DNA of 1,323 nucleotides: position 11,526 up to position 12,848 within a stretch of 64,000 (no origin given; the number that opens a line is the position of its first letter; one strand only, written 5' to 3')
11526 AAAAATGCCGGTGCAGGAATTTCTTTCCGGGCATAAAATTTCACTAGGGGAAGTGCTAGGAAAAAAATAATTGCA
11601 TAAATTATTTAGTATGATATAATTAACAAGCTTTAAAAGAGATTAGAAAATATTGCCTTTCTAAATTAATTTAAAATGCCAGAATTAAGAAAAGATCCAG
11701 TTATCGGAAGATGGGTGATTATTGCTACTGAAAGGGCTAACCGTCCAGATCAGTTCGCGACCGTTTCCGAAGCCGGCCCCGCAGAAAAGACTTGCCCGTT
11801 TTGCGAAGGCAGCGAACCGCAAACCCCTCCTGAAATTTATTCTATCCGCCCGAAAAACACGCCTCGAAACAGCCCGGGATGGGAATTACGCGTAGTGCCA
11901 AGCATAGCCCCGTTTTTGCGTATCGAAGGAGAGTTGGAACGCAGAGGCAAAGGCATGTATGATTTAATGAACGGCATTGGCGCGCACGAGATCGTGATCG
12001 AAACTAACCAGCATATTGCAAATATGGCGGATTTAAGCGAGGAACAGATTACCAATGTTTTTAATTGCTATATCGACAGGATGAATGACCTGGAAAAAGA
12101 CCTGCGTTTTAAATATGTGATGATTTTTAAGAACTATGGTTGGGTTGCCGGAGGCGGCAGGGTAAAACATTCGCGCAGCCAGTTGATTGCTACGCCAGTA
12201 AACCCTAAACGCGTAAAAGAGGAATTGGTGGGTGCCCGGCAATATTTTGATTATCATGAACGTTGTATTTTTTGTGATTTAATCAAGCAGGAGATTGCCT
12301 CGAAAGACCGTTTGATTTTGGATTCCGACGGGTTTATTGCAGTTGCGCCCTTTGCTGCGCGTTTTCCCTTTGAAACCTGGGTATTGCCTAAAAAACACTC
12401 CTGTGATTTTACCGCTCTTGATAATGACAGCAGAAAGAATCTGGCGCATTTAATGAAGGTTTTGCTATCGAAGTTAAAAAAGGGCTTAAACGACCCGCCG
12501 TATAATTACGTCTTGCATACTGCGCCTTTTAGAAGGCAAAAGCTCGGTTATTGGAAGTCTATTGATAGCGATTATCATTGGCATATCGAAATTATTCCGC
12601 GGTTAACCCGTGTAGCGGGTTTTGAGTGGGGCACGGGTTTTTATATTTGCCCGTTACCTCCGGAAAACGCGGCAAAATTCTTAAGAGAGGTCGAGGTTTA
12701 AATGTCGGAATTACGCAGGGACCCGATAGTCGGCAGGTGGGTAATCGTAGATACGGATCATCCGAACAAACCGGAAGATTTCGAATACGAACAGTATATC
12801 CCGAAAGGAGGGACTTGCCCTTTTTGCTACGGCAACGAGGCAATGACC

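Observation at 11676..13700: Tandem GalT-family paralogues: one with canonical HPHTQ, one pseudoenzyme-like with HSRSQ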

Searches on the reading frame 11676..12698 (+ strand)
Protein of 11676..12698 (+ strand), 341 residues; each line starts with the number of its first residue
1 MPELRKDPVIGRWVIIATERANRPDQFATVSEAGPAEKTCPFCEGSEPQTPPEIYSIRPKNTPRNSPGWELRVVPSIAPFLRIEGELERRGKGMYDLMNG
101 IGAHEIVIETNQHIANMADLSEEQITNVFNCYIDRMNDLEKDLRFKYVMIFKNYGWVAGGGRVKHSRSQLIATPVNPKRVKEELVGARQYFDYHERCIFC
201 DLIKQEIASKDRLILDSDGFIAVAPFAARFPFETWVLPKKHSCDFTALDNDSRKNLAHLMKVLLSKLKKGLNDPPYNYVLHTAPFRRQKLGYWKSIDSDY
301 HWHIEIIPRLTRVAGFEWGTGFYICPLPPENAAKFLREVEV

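Call 4: search_protein_families(library=pfam, proteins=[window:11676-12698:+], max_evalue=0.01)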
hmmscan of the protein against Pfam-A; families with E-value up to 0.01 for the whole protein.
window:11676-12698:+ (341 aa): 6 families
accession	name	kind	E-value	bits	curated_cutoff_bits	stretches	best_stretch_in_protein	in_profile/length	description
PF02744.22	GalP_UDP_tr_C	-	2e-14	54.1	29.2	1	188-306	6-119/165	Galactose-1-phosphate uridyl transferase, C-terminal domain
PF16268.10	DUF4921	-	8.6e-11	41.8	28.5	1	111-331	186-388/425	Domain of unknown function (DUF4921)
PF16285.10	DUF4931_N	-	5.8e-09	36.5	24.1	1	105-171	54-119/124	Domain of unknown function (DUF4931) N-terminal domain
PF01087.27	GalP_UDP_transf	-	1.2e-06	29.6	22.1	1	94-170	102-177/184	Galactose-1-phosphate uridyl transferase, N-terminal domain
PF01230.28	HIT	-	8.5e-06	26.8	21.5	0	210-279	5-74/98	HIT domain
PF11969.13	DcpS_C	-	0.00012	22.9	24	1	196-271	1-74/114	Scavenger mRNA decapping enzyme C-term binding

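Call 5: search_protein_families(library=ncbifam, proteins=[window:11676-12698:+], max_evalue=0.01)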
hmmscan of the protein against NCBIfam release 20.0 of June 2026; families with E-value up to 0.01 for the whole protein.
window:11676-12698:+ (341 aa): 2 families
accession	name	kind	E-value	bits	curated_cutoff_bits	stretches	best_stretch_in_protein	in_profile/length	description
NF008724.0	PRK11720.1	equivalog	2.9e-37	128.6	448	1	3-315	11-308/348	UDP-glucose--hexose-1-phosphate uridylyltransferase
TIGR00209.1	galT_1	equivalog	1.6e-31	109.6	102.1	1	4-313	13-307/349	galactose-1-phosphate uridylyltransferase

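Call 6: search_solved_structures(query=window:11676-12698:+, max_evalue=0.01, show_alignments=3)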
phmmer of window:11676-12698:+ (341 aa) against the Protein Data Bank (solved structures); distinct sequences matched with E-value up to 0.01: 21.
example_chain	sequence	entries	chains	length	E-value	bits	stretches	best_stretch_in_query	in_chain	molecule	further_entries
1z84_A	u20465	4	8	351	4.2e-74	253.2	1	2-340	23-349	galactose-1-phosphate uridyl transferase-like protein | putative galactose-1-phosphate uridyl transferase | Probable galactose-1-phosphate uridyl transferase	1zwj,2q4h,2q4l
2h39_A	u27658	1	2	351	7.8e-74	252.3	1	2-340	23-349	Probable galactose-1-phosphate uridyl transferase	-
6k5z_A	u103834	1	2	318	2.2e-32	116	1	3-334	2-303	Galactose-1-phosphate uridylyltransferase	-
6k9z_A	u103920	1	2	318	5.2e-32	114.7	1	3-334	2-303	Galactose-1-phosphate uridylyltransferase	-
1hxq_A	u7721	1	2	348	2.1e-21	79.8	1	101-295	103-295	HEXOSE-1-PHOSPHATE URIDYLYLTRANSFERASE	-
1gup_A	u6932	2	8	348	3.9e-21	78.9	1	101-295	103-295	GALACTOSE-1-PHOSPHATE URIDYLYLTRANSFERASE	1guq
1hxp_A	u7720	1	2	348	4.7e-21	78.7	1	101-295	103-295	HEXOSE-1-PHOSPHATE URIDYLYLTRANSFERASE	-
5in3_B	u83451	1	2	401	7.3e-16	61.6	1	119-337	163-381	Galactose-1-phosphate uridylyltransferase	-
6gqd_A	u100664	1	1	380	7.9e-16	61.5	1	117-337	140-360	Galactose-1-phosphate uridylyltransferase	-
6d6j_A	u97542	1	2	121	0.00052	22.6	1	190-281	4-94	HIT family hydrolase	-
5waa_A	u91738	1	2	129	0.0027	20.3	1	197-272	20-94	Histidine triad nucleotide-binding protein 1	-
3tw2_A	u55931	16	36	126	0.0042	19.6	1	197-263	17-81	Histidine triad nucleotide-binding protein 1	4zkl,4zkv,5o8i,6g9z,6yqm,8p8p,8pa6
1kpb_A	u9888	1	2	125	0.0042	19.6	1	197-263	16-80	HUMAN PROTEIN KINASE C INTERACTING PROTEIN 1 (ZINC PROTEIN)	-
5emt_A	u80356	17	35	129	0.0042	19.6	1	197-263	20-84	Histidine triad nucleotide-binding protein 1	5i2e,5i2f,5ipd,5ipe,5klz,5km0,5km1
4eqe_A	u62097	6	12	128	0.0042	19.6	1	197-263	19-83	Histidine triad nucleotide-binding protein 1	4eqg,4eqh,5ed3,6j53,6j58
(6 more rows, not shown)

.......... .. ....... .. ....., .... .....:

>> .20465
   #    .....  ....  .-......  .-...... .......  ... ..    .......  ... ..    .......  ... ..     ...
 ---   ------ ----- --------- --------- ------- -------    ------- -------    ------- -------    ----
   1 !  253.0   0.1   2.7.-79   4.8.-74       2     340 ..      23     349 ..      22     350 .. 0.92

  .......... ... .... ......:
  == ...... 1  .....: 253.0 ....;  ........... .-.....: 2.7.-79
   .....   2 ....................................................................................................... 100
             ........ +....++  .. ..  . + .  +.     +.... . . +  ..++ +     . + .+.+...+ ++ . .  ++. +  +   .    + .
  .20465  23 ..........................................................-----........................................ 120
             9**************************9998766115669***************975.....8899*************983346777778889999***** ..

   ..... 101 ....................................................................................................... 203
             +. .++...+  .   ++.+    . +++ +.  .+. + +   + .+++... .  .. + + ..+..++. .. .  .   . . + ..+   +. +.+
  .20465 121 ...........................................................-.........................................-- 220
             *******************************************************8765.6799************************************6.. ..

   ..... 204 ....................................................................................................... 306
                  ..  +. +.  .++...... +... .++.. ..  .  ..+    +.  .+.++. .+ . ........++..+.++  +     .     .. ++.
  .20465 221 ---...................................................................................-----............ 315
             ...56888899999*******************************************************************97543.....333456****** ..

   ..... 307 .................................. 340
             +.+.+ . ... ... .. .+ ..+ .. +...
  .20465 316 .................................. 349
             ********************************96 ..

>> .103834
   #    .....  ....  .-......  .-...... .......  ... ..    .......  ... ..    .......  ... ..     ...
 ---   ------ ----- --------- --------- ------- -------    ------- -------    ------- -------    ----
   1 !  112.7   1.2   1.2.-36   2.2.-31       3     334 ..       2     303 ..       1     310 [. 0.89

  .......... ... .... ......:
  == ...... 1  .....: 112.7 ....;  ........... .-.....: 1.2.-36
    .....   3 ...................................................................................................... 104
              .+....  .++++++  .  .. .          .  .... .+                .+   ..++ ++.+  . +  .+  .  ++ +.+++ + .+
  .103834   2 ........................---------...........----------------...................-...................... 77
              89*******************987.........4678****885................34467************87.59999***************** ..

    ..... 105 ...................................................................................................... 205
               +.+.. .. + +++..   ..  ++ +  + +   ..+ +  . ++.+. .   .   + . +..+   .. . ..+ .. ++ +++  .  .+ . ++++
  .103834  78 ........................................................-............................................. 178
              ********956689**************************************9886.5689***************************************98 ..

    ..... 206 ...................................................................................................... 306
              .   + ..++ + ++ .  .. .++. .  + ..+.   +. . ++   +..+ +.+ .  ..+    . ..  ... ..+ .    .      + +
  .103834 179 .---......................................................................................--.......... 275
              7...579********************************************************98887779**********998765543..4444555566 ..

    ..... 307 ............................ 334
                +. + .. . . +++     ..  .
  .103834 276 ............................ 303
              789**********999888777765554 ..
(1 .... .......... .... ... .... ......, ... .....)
